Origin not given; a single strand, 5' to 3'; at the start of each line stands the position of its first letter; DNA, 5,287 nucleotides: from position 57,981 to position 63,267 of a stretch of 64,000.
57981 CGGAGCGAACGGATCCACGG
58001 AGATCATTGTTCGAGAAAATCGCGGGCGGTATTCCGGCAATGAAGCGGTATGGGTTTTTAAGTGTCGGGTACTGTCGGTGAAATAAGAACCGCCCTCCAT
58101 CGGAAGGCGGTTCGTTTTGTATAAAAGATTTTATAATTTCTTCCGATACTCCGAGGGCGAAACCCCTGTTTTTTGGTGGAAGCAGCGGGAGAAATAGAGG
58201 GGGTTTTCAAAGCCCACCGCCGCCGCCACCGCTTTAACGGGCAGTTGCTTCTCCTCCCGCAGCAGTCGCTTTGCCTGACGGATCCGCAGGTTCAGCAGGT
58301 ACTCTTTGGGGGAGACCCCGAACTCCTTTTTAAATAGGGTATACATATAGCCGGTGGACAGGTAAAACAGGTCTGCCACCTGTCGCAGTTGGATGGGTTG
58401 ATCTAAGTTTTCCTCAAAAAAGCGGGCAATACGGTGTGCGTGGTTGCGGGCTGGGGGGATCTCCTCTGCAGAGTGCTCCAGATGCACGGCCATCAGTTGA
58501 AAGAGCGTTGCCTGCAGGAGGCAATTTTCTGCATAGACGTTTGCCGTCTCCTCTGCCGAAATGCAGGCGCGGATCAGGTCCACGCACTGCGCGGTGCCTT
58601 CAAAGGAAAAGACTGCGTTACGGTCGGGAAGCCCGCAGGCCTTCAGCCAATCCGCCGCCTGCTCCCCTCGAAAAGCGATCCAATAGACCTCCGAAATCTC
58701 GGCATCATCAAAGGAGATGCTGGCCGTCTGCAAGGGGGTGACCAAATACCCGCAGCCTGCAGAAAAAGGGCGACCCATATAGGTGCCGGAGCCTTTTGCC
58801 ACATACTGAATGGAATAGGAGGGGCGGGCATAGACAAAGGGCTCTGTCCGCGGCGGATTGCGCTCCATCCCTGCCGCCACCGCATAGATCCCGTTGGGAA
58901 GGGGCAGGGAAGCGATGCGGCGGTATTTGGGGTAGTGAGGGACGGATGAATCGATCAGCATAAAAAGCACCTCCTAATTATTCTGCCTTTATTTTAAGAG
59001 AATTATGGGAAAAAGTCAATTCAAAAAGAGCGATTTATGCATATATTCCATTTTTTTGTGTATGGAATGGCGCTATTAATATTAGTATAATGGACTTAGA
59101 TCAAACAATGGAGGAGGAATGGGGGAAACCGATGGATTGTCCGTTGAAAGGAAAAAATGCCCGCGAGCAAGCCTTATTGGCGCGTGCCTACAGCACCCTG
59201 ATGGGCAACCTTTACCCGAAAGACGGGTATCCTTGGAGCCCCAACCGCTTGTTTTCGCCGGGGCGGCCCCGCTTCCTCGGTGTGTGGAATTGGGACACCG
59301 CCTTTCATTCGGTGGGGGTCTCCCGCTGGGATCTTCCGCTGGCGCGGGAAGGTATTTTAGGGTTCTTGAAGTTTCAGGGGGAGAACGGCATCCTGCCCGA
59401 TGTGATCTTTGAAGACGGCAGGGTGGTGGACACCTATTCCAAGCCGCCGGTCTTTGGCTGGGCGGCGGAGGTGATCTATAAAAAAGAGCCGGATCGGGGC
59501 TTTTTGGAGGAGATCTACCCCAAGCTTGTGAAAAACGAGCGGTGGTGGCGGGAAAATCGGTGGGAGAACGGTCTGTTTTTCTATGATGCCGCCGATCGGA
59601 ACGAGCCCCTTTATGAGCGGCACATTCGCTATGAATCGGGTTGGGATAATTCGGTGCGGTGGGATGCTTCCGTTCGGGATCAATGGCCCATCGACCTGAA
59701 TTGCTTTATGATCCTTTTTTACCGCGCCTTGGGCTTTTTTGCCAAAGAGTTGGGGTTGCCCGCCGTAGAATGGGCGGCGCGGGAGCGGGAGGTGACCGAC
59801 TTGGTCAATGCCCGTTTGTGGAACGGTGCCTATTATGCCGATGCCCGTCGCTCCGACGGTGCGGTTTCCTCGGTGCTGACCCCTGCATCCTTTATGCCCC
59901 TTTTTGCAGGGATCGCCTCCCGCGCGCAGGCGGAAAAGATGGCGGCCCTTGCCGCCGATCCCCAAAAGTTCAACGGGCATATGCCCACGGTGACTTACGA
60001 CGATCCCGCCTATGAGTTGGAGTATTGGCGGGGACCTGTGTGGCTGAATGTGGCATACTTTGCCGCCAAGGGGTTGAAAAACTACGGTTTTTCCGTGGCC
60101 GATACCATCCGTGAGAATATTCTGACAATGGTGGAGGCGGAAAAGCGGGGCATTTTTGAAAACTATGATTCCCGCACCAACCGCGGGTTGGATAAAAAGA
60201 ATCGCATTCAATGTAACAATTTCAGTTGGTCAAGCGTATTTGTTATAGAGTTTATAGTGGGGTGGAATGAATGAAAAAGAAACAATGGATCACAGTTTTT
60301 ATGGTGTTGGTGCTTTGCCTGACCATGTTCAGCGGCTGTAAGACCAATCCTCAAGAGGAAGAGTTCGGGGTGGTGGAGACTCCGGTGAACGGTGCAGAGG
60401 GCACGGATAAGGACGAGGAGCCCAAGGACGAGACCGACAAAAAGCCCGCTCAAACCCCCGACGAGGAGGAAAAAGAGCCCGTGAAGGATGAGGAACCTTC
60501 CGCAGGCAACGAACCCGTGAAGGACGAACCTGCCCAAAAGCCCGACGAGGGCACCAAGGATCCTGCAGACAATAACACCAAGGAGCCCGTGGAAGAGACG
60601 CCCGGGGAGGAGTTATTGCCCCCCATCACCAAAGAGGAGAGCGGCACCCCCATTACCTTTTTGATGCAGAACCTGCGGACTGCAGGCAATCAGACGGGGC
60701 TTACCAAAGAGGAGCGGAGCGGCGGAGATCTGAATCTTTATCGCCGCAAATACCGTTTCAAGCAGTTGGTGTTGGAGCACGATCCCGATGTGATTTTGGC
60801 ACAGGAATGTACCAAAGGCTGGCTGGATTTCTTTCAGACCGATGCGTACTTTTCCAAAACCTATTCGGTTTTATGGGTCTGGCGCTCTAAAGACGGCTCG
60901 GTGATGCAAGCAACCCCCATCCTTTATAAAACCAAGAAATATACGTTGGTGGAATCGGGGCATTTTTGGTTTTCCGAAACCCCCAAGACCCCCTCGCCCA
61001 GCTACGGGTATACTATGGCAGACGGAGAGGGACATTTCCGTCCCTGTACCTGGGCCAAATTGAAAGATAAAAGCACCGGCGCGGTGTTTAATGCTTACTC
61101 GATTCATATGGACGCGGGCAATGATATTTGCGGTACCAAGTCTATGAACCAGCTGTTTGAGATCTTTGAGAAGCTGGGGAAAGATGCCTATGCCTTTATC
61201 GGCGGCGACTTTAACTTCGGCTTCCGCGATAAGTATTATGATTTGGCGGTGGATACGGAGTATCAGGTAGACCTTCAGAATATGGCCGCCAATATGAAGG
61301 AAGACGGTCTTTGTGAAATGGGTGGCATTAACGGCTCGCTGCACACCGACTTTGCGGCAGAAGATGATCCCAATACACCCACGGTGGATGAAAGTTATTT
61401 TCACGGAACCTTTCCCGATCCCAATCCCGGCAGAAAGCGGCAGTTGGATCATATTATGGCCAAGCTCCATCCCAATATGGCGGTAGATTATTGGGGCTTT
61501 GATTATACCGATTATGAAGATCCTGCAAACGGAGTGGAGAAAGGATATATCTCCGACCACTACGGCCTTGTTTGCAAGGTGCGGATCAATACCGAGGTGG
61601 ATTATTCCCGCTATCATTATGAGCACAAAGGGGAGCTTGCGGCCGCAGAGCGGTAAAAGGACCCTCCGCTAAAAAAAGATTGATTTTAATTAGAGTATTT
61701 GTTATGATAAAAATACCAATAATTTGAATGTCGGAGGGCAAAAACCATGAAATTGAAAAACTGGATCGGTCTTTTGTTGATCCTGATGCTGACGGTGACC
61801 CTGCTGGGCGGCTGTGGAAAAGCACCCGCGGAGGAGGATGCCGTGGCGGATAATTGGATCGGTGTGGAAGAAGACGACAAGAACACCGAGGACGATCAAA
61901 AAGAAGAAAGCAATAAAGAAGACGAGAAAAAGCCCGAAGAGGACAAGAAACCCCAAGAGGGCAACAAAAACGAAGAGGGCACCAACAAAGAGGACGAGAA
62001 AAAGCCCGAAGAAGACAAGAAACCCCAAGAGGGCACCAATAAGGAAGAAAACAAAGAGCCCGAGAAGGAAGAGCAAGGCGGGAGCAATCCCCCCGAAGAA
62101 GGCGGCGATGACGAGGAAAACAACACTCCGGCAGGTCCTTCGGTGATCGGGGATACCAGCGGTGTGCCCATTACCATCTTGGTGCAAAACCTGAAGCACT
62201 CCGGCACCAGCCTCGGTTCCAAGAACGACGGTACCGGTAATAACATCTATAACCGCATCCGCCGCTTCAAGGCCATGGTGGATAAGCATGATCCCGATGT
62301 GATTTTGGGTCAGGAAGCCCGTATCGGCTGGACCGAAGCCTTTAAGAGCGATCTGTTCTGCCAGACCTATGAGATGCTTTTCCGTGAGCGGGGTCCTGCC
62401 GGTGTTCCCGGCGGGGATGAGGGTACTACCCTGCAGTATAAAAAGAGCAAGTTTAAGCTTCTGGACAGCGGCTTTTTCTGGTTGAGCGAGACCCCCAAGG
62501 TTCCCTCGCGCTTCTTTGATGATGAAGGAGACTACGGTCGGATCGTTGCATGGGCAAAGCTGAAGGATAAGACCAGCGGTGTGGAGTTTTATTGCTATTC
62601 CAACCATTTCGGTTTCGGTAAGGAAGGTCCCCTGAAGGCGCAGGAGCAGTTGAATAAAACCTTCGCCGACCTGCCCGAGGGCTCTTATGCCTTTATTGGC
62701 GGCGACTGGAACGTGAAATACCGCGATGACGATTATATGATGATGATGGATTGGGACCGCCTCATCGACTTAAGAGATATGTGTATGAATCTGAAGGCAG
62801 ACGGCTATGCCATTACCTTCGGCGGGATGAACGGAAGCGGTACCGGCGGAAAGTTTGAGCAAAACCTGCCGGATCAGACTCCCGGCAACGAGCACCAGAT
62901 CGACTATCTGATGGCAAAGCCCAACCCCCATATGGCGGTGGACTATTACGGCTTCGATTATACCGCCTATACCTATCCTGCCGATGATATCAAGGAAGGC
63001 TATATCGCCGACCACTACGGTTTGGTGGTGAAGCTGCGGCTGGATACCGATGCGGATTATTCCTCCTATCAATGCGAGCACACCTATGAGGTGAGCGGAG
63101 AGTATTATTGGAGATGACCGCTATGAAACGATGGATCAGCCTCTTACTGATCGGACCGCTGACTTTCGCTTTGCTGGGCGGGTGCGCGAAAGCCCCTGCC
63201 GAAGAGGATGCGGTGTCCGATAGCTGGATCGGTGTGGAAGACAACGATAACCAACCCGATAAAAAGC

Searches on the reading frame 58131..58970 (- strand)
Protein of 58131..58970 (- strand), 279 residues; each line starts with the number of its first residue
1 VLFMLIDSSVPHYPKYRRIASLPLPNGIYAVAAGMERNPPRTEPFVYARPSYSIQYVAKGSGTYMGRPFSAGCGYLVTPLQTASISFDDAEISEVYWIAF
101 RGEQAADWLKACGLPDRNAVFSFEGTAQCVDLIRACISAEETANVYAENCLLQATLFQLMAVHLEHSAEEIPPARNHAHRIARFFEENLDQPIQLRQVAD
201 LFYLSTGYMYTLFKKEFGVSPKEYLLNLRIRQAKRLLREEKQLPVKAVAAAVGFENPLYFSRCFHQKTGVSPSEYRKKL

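Call 74: search_protein_families(library=pfam, proteins=[window:58131-58970:-], max_evalue=0.00001)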
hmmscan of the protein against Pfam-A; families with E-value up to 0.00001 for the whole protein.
window:58131-58970:- (279 aa): 2 families
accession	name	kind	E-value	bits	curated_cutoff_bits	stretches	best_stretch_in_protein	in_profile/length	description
PF12833.13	HTH_18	-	2.1e-23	82.9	33.6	1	199-277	2-79/80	Helix-turn-helix domain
PF00165.29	HTH_AraC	-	2.1e-22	79.2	26.6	2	243-277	9-42/42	Bacterial regulatory helix-turn-helix proteins, AraC family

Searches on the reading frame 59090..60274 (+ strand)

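Call 74: search_protein_families(library=pfam, proteins=[window:59090-60274:+], max_evalue=0.00001)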
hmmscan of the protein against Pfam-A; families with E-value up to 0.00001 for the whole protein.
window:59090-60274:+ (394 aa): 3 families
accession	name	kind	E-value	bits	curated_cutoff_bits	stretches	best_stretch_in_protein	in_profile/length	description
PF22422.2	MGH1-like_GH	-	3.7e-48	165.3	27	1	65-381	4-356/356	Mannosylglycerate hydrolase MGH1-like glycoside hydrolase domain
PF01204.24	Trehalase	-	5e-15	55.8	21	1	176-389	283-508/512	Trehalase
PF03200.22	Glyco_hydro_63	-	1.2e-11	44.6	22.4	0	308-358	402-465/492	Glycosyl hydrolase family 63 C-terminal domain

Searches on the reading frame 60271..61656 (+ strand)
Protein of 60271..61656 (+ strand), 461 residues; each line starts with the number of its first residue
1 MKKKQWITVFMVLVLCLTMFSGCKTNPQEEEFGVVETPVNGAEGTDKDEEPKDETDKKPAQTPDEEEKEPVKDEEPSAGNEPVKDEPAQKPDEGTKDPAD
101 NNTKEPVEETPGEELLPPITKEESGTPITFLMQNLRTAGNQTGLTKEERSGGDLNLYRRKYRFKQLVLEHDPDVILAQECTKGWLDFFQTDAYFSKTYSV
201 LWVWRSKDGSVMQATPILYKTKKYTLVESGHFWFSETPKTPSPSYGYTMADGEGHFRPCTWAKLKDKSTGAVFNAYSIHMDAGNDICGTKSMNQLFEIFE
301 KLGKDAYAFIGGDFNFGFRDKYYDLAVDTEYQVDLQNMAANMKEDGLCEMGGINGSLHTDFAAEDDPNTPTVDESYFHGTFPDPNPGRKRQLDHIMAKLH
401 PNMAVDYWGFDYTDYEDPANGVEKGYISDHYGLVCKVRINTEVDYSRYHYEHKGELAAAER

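Call 74: search_protein_families(library=pfam, proteins=[window:60271-61656:+], max_evalue=0.00001)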
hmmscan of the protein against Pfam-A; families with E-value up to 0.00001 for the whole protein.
window:60271-61656:+ (461 aa): 1 family
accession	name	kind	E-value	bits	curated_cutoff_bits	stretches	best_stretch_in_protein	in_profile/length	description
PF03372.29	Exo_endo_phos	-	3.8e-07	30.5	24.5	1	163-430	22-225/225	Endonuclease/Exonuclease/phosphatase family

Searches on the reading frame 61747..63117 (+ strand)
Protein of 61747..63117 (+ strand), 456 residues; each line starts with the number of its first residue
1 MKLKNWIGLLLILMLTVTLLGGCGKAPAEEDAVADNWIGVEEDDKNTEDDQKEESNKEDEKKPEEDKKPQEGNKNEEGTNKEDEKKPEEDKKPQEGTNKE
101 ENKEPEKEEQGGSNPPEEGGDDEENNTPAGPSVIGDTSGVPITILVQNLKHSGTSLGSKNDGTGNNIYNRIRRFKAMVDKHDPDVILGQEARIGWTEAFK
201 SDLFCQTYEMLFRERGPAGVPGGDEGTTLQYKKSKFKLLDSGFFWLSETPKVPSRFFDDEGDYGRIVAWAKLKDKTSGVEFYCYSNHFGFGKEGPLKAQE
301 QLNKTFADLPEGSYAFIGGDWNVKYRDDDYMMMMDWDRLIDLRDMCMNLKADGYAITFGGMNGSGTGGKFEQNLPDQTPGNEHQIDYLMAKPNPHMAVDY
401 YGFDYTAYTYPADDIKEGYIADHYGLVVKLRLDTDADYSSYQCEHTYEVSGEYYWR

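Call 74: search_protein_families(library=pfam, proteins=[window:61747-63117:+], max_evalue=0.00001)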
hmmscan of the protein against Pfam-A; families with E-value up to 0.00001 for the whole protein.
window:61747-63117:+ (456 aa): 1 family
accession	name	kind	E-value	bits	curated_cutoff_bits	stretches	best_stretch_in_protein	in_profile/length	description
PF03372.29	Exo_endo_phos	-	9e-09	35.8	24.5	1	168-395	16-206/225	Endonuclease/Exonuclease/phosphatase family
